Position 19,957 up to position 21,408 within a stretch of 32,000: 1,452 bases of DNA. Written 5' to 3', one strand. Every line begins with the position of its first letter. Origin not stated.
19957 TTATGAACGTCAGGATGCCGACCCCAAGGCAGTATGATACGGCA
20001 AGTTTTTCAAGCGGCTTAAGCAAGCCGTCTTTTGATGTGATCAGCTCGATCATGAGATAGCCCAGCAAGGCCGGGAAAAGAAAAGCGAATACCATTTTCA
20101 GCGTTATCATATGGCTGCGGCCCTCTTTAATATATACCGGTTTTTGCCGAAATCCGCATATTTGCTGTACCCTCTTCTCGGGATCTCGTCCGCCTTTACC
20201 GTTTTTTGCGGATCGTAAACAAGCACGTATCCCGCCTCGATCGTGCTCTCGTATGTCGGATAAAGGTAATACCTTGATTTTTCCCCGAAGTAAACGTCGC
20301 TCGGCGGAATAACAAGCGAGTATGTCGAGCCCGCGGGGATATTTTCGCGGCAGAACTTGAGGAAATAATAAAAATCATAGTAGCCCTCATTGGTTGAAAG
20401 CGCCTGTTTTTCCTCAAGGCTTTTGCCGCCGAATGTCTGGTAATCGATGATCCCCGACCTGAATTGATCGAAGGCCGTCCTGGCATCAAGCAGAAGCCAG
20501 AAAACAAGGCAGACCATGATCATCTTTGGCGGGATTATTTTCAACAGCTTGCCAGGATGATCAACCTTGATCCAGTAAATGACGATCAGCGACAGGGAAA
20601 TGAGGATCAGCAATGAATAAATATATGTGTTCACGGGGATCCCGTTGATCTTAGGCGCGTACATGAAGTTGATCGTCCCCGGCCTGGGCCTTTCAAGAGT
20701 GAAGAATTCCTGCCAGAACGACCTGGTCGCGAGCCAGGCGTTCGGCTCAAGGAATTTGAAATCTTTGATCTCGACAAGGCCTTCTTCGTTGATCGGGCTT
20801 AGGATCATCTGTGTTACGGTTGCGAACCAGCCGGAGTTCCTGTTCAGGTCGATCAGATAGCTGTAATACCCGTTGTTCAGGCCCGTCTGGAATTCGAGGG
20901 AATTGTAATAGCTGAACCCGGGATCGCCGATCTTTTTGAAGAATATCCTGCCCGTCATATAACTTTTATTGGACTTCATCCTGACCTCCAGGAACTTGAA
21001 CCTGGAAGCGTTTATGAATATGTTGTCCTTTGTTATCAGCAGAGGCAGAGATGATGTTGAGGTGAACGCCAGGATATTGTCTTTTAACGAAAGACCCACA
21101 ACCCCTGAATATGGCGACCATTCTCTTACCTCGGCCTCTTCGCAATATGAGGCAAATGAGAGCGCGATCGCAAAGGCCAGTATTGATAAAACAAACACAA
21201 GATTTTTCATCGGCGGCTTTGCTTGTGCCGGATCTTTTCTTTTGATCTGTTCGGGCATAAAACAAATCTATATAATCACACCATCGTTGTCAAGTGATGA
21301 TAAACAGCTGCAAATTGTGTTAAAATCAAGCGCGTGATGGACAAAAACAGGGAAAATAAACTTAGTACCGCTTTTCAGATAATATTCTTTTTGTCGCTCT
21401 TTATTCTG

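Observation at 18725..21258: Unrecognised exported/2-TM protein coupled to a GT-C enzyme (module copy A)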

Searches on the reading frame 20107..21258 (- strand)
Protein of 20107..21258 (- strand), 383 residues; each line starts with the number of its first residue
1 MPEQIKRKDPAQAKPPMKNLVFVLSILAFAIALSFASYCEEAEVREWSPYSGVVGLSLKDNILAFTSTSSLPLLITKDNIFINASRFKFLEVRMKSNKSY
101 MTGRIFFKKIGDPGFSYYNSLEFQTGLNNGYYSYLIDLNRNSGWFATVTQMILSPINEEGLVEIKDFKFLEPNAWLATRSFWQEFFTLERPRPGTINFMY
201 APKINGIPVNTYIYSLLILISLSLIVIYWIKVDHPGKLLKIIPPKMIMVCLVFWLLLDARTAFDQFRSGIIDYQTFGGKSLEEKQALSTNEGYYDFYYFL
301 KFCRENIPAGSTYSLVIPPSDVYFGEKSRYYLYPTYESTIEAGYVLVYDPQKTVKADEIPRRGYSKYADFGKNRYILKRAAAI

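Call 6: search_protein_families(library=pfam, proteins=[window:20107-21258:-], max_evalue=0.1)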
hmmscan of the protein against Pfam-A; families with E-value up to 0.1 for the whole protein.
window:20107-21258:- (383 aa): 1 family
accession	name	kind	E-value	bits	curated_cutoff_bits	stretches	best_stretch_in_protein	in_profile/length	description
PF20130.4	DUF6520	-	0.079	13.8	25.4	0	17-43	1-30/83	Family of unknown function (DUF6520)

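Call 7: find_homologous_proteins(query=window:20107-21258:-, max_evalue=0.001)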
Query window:20107-21258:- (383 aa): 24 proteins with E <= 0.001 among 4883 candidates.
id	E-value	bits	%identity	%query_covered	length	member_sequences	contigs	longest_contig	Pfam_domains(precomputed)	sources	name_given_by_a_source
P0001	5.9e-257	870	100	100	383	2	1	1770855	-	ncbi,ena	-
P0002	1.5e-209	714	79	100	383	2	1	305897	-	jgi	jgi:hypothetical protein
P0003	8.3e-200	682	76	100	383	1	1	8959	-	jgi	jgi:hypothetical protein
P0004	4.0e-190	650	72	100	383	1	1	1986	-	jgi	jgi:hypothetical protein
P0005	9.2e-173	593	69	96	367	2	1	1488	-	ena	-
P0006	1.5e-164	566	67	96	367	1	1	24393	-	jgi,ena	-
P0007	9.9e-161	553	62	95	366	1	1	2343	-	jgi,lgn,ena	-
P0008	2.6e-152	525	62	96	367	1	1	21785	-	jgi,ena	-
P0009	1.3e-139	484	57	94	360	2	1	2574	-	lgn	-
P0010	2.1e-128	447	54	96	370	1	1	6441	-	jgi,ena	-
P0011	1.2e-118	415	54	95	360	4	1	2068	-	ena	-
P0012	1.2e-116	408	52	95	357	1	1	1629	-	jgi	-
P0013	9.1e-116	405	53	95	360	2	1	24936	-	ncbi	-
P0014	1.1e-115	405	53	95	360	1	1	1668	-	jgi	-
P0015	4.6e-110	386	51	95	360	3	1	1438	-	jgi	-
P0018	1.2e-105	372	47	91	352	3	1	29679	-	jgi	jgi:hypothetical protein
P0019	1.3e-99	352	45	96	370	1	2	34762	-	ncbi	ncbi:hypothetical protein ACFLZ2_02210 [Candidatus Margulisiibacteriota bacterium]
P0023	4.8e-61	225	39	83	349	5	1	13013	-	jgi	jgi:hypothetical protein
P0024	2.4e-50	190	39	77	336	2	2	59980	-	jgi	jgi:hypothetical protein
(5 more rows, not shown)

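Call 8: search_protein_families(library=ncbifam, proteins=[window:20107-21258:-], max_evalue=0.01)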
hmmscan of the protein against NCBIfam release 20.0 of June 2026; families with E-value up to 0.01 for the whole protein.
window:20107-21258:- (383 aa): 0 families

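Call 13: find_encoding_contigs(protein=P0019, flank=8000, max_places=2)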
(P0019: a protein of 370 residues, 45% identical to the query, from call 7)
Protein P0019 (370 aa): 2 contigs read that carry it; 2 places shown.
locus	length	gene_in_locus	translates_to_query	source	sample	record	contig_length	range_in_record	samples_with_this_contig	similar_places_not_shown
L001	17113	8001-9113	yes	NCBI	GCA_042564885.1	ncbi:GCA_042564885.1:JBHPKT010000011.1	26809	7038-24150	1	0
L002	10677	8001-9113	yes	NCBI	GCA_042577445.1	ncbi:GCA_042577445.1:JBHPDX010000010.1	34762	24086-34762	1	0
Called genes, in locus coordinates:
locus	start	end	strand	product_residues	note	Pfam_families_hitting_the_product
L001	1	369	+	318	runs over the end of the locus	PF00478:IMPDH (weak), PF03060:NMO, PF00977:His_biosynth (faint), PF01070:FMN_dh, PF01180:DHO_dh (weak)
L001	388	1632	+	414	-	PF00109:ketoacyl-synt, PF00108:Thiolase_N (faint), PF02801:Ketoacyl-synt_C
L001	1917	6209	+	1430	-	-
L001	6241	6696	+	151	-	PF14588:YjgF_endoribonc, PF01042:Ribonuc_L-PSP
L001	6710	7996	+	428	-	PF00202:Aminotran_3, PF00155:Aminotran_1_2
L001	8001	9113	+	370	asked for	-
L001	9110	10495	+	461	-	PF13231:PMT_2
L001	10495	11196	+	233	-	PF00398:RrnaAD, PF13489:Methyltransf_23, PF13847:Methyltransf_31 (weak), PF08241:Methyltransf_11, PF08242:Methyltransf_12, PF13649:Methyltransf_25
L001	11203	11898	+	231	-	PF00535:Glycos_transf_2, PF10111:Glyco_tranf_2_2 (weak)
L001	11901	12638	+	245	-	PF08032:SpoU_sub_bind, PF00588:SpoU_methylase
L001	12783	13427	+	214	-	PF22784:PTP-SAK (weak), PF22785:Tc-R-P, PF00782:DSPc, PF22741:PTP-NADK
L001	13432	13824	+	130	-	PF04205:FMN_bind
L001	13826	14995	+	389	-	PF04945:YHS, PF03773:ArsP_1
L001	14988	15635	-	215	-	PF22175:Ogg-HhH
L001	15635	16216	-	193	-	PF00210:Ferritin, PF02915:Rubrerythrin, PF21349:RUBY_RBDX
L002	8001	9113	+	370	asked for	-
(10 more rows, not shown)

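Call 14: find_encoding_contigs(protein=P0024, flank=8000, max_places=2)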
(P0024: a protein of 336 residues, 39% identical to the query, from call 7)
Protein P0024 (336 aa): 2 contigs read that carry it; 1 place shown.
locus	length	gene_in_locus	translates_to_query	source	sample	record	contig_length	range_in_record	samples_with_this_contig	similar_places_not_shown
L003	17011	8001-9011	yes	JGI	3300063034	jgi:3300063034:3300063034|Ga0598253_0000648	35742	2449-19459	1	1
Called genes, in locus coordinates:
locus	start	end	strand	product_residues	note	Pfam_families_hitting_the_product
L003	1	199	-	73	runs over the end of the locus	PF12728:HTH_17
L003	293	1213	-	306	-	PF02706:Wzz, PF13807:GNVR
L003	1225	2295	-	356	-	PF02563:Poly_export, PF10531:SLBB, PF22461:SLBB_2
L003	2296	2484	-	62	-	PF12728:HTH_17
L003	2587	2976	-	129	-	PF05635:23S_rRNA_IVP, PF22296:bAvd (weak)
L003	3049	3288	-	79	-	PF10387:DUF2442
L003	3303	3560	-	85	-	PF13711:DUF4160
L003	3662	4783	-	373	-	PF01266:DAO, PF13450:NAD_binding_8 (weak)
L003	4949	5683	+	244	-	PF01048:PNP_UDP_1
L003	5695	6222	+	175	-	PF00156:Pribosyltran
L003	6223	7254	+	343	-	PF01008:IF-2B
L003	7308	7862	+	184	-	PF00596:Aldolase_II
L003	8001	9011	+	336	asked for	-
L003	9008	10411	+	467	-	PF13231:PMT_2 (weak)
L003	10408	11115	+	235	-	PF13641:Glyco_tranf_2_3 (weak), PF00535:Glycos_transf_2, PF10111:Glyco_tranf_2_2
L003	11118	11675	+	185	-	PF13489:Methyltransf_23, PF01209:Ubie_methyltran (faint), PF07021:MetW, PF13847:Methyltransf_31, PF13649:Methyltransf_25, PF08241:Methyltransf_11, PF08242:Methyltransf_12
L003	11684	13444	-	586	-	PF13231:PMT_2 (weak)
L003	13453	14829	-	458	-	PF00535:Glycos_transf_2, PF13641:Glyco_tranf_2_3 (faint), PF04138:GtrA_DPMS_TM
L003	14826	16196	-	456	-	PF13231:PMT_2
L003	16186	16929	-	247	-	PF00535:Glycos_transf_2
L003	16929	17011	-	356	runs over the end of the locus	PF13489:Methyltransf_23, PF08484:Methyltransf_14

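Call 15: find_encoding_contigs(protein=P0018, flank=8000, max_places=2)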
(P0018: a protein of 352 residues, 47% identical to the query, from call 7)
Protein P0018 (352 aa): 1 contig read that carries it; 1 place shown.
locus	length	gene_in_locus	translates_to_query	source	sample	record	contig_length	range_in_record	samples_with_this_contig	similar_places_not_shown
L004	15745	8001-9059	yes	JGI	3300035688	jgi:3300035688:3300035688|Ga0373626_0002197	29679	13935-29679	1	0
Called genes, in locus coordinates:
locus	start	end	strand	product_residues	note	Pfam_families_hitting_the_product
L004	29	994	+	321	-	PF00478:IMPDH (faint), PF03060:NMO, PF01070:FMN_dh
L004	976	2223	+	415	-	PF00109:ketoacyl-synt, PF02801:Ketoacyl-synt_C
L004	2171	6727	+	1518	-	-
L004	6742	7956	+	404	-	PF00202:Aminotran_3, PF00155:Aminotran_1_2 (weak)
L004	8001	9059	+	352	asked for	-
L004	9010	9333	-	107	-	-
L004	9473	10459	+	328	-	PF13231:PMT_2 (weak)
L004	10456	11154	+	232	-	PF00535:Glycos_transf_2, PF10111:Glyco_tranf_2_2 (weak), PF13641:Glyco_tranf_2_3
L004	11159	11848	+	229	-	PF13489:Methyltransf_23, PF13847:Methyltransf_31 (weak), PF08241:Methyltransf_11, PF08242:Methyltransf_12, PF13649:Methyltransf_25 (weak)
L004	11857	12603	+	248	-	PF08032:SpoU_sub_bind, PF00588:SpoU_methylase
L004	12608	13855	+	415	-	PF01566:Nramp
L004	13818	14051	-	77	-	-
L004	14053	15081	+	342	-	-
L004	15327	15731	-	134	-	-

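Call 17: find_encoding_contigs(protein=P0013, flank=8000, max_places=2)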
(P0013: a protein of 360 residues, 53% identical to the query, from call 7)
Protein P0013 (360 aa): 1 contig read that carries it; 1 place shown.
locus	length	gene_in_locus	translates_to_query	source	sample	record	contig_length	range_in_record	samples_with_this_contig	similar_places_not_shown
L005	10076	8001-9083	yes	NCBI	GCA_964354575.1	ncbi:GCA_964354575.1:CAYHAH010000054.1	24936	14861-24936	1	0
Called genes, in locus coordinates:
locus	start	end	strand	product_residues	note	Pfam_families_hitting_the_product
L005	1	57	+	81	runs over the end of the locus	PF14573:PP-binding_2 (weak), PF00550:PP-binding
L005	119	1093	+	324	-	PF00478:IMPDH (faint), PF03060:NMO, PF01180:DHO_dh (faint), PF03060:NMO, PF01070:FMN_dh, PF00977:His_biosynth (faint)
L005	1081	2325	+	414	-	PF00109:ketoacyl-synt, PF02801:Ketoacyl-synt_C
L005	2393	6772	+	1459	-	-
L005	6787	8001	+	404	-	PF00202:Aminotran_3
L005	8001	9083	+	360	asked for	-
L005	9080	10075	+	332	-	?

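Call 18: find_encoding_contigs(protein=P0023, flank=8000, max_places=2)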
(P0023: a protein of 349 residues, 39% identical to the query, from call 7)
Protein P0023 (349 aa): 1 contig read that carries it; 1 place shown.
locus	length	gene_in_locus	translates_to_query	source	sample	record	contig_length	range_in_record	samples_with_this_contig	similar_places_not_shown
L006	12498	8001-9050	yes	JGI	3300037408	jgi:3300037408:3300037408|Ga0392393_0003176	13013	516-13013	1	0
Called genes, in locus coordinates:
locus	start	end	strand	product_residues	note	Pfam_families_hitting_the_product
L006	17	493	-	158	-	PF08282:Hydrolase_3 (weak)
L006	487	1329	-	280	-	PF00106:adh_short, PF08659:KR (weak), PF13561:adh_short_C2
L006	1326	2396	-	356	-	PF01408:GFO_IDH_MocA, PF22725:GFO_IDH_MocA_C3, PF02894:GFO_IDH_MocA_C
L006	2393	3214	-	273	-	PF01261:AP_endonuc_2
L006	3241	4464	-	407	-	PF01041:DegT_DnrJ_EryC1, PF00155:Aminotran_1_2 (faint), PF01053:Cys_Met_Meta_PP (weak)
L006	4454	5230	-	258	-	PF02348:CTP_transf_3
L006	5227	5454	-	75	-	PF12728:HTH_17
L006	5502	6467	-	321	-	PF02706:Wzz, PF13807:GNVR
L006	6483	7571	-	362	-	PF02563:Poly_export, PF10531:SLBB, PF22461:SLBB_2, PF10531:SLBB (weak), PF22461:SLBB_2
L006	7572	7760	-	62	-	PF12728:HTH_17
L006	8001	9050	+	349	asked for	-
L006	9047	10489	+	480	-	PF13231:PMT_2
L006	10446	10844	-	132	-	PF04138:GtrA_DPMS_TM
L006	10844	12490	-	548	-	PF13231:PMT_2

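Call 19: predict_structure(alignment_id=A1)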
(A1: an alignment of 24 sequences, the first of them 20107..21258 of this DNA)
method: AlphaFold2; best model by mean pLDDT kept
length: 383 residues; sequences in the alignment: 24
mean_pLDDT: 75.5   pTM: 0.50
mean pLDDT of the five models: 75.5, 73.4, 72.8, 71.7, 68.6
residues with pLDDT >= 90: 63; 70-90: 206; 50-70: 74; < 50: 40
segments of 3 or more residues with pLDDT < 50: 1-3, 7-16, 36-38, 188-206, 289-291
pLDDT, mean of each block of 10 residues (from residue 1): 47 54 72 54 86 89 87 88 90 84 88 81 71 86 87 88 91 79 59 36 52 74 81 77 83 73 60 61 58 72 88 84 75 80 87 80 88 88 49
secondary structure, 60 per line:
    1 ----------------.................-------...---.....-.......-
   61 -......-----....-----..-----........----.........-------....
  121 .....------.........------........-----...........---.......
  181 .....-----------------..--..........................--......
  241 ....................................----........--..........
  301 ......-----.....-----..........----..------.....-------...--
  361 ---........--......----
elements in order: H17-33 E41-43 E47-51 E53-59 E62-67 E73-76 E89-96 E101-109 E120-125 E132-137 E147-154 E160-170 H174-185 H209-232 H235-276 H281-288 H291-306 E312-316 H322-331 E344-348 E364-371 E374-379

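Call 21: search_protein_representatives(alignment_id=A1)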
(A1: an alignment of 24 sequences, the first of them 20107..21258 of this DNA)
Query: 24 sequences, 366 profile positions. Proteins with E-value up to 0.001 (for the whole library): 2437; up to 1e-10: 682; up to 1e-30: 109. The best 150 are listed.
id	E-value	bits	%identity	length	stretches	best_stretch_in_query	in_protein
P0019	3.7e-152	522.9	-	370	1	3-365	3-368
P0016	3.2e-149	513.2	-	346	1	33-365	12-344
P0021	1.6e-148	510.9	-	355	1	3-363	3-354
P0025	3.9e-121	420.8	-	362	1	4-363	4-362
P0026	1.7e-117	408.8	-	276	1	85-363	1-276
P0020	5.3e-100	351.3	-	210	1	158-364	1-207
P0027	9.6e-94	330.7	-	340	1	41-360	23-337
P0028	3.9e-93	328.7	-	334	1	30-363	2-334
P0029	2.0e-91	323.0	-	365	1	1-364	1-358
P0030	1.7e-87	310.1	-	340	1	51-363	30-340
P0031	6.1e-84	298.4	-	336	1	38-364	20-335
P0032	1.1e-81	290.9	-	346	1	40-365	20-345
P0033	1.7e-80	287.1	-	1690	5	44-155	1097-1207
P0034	1.6e-75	270.7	-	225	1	136-363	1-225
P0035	4.0e-72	259.5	-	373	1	29-363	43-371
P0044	1.1e-62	228.4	-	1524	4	29-144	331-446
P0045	1.8e-61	224.5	-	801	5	29-154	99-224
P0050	3.3e-57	210.5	-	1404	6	30-141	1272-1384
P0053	2.8e-55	204.1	-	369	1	2-363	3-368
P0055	4.3e-54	200.2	-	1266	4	26-145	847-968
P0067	2.3e-47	178.1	-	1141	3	30-153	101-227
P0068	4.8e-47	177.0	-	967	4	38-155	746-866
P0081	7.1e-43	163.3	-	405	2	221-364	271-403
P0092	4.5e-39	150.8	-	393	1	31-362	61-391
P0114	5.6e-34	134.0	-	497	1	14-364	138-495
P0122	1.8e-32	129.1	-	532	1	31-316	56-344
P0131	1.2e-30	123.0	-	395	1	26-363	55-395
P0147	3.8e-28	114.8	-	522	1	41-342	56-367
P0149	1.1e-27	113.4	-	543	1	18-335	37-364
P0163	2.0e-26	109.2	-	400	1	6-363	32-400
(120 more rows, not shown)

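Call 22: search_protein_families(library=pfam, proteins=[P0033, P0044, P0045, P0050, P0055, P0067, P0068], max_evalue=0.01)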
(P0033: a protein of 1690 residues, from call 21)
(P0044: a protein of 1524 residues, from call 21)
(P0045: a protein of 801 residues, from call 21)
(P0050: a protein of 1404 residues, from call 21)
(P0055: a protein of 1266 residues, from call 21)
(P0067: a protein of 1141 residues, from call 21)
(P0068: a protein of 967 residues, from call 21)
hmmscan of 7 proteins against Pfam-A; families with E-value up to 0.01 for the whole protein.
P0033 (1690 aa): 3 families
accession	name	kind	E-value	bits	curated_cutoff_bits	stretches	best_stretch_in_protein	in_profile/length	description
PF00395.25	SLH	-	1.1e-32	112.1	20.8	3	1498-1540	1-44/44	S-layer homology domain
PF00041.27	fn3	-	2.5e-09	37.6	25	1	1372-1443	4-75/84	Fibronectin type III domain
PF16893.11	fn3_2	-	0.00026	21.5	27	1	1369-1435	3-72/89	Fibronectin type III domain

P0044 (1524 aa): 2 families
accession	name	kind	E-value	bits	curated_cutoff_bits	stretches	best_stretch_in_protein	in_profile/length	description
PF14307.12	Glyco_tran_WbsX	-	3.4e-07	30.5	25.1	1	1140-1337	140-350/350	Glycosyltransferase WbsX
PF22585.3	Sialidase-like_CBM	-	1e-05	26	27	0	734-784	86-135/156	Sialidase-like, CBM domain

P0045 (801 aa): 0 families

P0050 (1404 aa): 1 family
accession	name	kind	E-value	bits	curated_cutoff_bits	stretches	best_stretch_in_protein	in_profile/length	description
PF18884.5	TSP3_bac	-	0.0019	18.5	25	1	524-545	1-22/22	Bacterial TSP3 repeat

P0055 (1266 aa): 3 families
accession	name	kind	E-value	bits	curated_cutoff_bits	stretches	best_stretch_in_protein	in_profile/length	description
PF24517.2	CBM96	-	9.6e-29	100.7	26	1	173-335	5-162/164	Carbohydrate-binding module family 96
PF13472.12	Lipase_GDSL_2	-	1e-11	46.1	32.9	1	498-668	2-173/178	GDSL-like Lipase/Acylhydrolase family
PF00657.28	Lipase_GDSL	-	7.6e-07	29.9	23.6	1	499-613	5-130/208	GDSL-like Lipase/Acylhydrolase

P0067 (1141 aa): 3 families
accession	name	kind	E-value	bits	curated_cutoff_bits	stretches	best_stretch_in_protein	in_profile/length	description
PF13229.12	Beta_helix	-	2.7e-13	50.3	25.9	2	704-864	10-155/158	Right handed beta helix region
PF12708.12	Pect-lyase_RHGA_epim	-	1.4e-09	38.5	27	1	42-87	4-49/213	Rhamnogalacturonase A/epimerase, pectate lyase-like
PF00041.27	fn3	-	9.2e-06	26.2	25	1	908-994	1-81/84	Fibronectin type III domain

P0068 (967 aa): 1 family
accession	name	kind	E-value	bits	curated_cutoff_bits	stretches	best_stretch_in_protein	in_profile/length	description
PF18962.6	Por_Secre_tail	-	6.5e-10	39.6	27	1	889-963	2-73/75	Secretion system C-terminal sorting domain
